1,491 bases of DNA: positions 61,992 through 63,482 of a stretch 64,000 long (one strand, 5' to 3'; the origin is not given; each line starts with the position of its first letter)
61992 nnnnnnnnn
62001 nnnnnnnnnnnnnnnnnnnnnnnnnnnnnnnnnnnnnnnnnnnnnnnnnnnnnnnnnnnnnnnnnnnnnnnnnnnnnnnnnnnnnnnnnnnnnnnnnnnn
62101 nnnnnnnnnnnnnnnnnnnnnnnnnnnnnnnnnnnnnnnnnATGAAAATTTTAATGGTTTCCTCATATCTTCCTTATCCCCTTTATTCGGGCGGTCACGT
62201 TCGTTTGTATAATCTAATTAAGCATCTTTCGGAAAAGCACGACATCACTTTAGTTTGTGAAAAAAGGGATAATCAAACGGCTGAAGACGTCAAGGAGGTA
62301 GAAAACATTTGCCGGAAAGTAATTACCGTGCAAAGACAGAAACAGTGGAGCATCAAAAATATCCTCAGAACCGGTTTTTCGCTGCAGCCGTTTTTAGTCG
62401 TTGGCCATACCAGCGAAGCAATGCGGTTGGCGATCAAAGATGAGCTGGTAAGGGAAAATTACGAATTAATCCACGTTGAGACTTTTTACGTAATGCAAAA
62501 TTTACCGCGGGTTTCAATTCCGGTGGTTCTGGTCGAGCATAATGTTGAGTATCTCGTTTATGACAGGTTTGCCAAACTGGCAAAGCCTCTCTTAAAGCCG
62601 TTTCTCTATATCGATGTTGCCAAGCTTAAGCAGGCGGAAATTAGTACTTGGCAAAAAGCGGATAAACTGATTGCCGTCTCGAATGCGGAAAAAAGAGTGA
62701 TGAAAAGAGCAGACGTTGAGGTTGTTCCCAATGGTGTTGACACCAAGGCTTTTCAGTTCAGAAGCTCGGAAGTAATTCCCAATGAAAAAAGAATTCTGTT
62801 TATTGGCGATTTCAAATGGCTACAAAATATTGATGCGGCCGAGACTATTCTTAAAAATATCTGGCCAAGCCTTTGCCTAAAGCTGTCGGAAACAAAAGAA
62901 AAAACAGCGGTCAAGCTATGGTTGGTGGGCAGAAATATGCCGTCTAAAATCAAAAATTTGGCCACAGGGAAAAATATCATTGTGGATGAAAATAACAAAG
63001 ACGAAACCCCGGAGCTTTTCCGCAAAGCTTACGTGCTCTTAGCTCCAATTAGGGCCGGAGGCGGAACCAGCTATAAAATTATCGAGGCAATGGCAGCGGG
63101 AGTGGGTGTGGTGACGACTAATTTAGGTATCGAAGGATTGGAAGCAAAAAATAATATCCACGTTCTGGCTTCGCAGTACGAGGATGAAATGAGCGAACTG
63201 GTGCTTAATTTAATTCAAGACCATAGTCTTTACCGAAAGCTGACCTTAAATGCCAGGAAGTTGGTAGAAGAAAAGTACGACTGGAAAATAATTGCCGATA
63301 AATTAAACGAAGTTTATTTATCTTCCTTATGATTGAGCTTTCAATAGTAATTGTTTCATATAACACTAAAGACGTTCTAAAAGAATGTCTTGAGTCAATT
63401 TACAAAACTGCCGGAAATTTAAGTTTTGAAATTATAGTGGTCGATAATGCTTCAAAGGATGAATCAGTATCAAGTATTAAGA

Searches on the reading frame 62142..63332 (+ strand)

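Call 53: search_protein_families(library=pfam, proteins=[window:62142-63332:+], max_evalue=0.001)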
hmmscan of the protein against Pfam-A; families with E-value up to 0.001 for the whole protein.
window:62142-63332:+ (396 aa): 4 families
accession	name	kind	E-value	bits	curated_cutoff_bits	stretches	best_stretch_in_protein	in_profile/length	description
PF13692.12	Glyco_trans_1_4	-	3e-17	63.7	27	1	216-360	2-142/142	Glycosyl transferases group 1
PF13439.12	Glyco_transf_4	-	3.3e-17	63.5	28.5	1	16-202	2-169/170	Glycosyltransferase Family 4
PF00534.26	Glycos_transf_1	-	7.6e-11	42.3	26.4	1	205-373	5-171/172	Glycosyl transferases group 1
PF13524.12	Glyco_trans_1_2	-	3e-05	24.5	25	1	284-388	35-142/144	Glycosyl transferase-like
